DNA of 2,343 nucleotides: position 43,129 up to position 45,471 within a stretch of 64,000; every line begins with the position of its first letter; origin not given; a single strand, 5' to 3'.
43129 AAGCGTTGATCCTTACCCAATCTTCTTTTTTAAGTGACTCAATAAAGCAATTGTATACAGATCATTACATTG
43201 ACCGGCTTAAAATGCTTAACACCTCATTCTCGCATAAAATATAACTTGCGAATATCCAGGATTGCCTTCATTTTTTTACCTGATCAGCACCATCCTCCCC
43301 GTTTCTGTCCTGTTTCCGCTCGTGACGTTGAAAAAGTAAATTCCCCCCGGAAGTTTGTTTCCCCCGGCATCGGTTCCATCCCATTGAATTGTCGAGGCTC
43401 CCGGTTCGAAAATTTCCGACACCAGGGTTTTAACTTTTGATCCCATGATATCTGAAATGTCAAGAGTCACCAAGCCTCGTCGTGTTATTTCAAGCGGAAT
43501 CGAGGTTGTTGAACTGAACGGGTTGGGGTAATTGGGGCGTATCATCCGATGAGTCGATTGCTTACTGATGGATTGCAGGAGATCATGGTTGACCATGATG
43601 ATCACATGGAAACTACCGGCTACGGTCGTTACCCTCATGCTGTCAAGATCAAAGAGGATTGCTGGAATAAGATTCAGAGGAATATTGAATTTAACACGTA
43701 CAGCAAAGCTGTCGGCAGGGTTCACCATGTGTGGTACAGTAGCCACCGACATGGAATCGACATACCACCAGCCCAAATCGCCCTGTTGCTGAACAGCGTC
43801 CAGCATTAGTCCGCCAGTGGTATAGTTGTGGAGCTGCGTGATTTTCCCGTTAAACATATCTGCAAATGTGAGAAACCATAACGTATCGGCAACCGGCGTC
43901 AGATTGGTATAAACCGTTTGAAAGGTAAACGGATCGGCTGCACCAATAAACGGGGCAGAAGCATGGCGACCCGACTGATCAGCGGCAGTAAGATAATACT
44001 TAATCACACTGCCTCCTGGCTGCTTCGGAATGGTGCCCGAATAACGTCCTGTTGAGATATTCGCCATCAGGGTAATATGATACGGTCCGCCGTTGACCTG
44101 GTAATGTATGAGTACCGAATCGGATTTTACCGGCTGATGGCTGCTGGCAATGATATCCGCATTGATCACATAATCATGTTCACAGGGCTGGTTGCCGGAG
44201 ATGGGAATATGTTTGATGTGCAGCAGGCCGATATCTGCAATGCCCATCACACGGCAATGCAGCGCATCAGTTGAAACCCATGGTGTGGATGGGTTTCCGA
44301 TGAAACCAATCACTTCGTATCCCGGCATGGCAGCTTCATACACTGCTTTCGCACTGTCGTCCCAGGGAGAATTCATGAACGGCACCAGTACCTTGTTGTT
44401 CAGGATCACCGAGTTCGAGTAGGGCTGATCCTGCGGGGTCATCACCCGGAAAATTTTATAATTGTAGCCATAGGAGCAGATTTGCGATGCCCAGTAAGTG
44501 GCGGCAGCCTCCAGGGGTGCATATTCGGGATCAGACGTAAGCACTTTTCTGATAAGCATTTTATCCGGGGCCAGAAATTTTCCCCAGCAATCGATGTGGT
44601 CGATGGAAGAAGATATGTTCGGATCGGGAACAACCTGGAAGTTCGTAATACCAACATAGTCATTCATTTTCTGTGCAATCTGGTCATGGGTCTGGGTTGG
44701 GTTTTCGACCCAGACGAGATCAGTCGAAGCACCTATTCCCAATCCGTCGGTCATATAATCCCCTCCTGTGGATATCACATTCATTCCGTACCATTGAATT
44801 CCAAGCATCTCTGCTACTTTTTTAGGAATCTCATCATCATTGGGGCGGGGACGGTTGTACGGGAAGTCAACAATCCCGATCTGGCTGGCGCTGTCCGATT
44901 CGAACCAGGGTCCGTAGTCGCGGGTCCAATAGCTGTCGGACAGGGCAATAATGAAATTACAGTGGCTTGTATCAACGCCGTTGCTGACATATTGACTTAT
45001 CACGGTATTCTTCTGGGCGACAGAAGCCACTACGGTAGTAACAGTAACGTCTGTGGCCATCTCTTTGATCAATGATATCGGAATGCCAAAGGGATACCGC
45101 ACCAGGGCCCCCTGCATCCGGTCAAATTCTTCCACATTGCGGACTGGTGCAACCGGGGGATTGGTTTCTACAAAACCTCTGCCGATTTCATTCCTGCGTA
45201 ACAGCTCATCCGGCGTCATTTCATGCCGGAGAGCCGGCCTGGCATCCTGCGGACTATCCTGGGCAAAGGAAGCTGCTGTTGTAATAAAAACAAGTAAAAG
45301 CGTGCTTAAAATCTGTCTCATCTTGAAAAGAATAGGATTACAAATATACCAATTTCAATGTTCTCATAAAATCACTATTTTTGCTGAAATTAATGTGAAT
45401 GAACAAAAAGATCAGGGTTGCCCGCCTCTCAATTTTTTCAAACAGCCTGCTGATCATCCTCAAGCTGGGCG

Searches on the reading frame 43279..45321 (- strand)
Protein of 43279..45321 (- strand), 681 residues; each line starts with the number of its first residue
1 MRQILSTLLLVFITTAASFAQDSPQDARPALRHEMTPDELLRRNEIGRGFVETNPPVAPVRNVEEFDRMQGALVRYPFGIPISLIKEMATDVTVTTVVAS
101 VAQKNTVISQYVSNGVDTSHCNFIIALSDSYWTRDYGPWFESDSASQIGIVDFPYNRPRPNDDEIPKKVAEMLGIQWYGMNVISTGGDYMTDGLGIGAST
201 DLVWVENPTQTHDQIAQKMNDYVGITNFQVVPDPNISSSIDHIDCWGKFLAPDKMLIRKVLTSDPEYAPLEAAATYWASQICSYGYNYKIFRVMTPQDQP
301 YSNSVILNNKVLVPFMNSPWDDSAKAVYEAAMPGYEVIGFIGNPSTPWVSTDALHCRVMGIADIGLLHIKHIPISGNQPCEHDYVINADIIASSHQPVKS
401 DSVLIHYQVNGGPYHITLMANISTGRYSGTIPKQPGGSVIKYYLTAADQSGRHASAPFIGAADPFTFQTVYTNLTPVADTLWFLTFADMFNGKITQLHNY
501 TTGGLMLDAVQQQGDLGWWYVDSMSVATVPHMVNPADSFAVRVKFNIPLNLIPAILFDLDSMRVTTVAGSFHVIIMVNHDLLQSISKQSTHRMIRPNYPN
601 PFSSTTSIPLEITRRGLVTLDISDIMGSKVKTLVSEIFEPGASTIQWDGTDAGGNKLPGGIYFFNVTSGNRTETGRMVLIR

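Call 54: find_related_loci(query=window:43279-45321:-, collection=metagenome_contigs, flank=7000)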
Query window:43279-45321:- (681 aa) in metagenome_contigs; peptide patterns used: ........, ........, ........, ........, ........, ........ (x = any residue, [..] = any of these).
600 stretches matched a pattern (row limit reached: there are more); 538 encode a relative of the query (tblastn E <= 1e-3); the best 80 are kept; 80 distinct loci.
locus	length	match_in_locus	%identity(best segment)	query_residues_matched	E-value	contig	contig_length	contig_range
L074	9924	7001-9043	74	1-681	0e+0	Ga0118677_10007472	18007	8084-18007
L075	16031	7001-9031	72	1-679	0e+0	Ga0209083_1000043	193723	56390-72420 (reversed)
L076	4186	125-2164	72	1-681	0e+0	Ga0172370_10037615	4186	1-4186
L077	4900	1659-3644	73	20-681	0e+0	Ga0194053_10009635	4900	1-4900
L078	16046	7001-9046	76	1-681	0e+0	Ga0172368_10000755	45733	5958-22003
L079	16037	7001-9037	72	1-681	0e+0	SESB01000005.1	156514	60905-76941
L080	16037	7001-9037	69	1-681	0e+0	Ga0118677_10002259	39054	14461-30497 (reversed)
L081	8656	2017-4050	70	1-681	0e+0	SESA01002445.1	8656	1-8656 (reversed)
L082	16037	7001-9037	66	1-681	0e+0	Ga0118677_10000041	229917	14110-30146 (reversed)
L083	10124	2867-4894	65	1-680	0e+0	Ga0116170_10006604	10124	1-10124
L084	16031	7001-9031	63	1-681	0e+0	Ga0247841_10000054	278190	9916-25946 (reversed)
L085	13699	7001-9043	63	1-681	0e+0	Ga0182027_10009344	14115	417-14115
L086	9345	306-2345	63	1-681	0e+0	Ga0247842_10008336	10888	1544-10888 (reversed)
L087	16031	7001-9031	62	1-681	0e+0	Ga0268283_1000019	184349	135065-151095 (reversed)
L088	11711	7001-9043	62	1-681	0e+0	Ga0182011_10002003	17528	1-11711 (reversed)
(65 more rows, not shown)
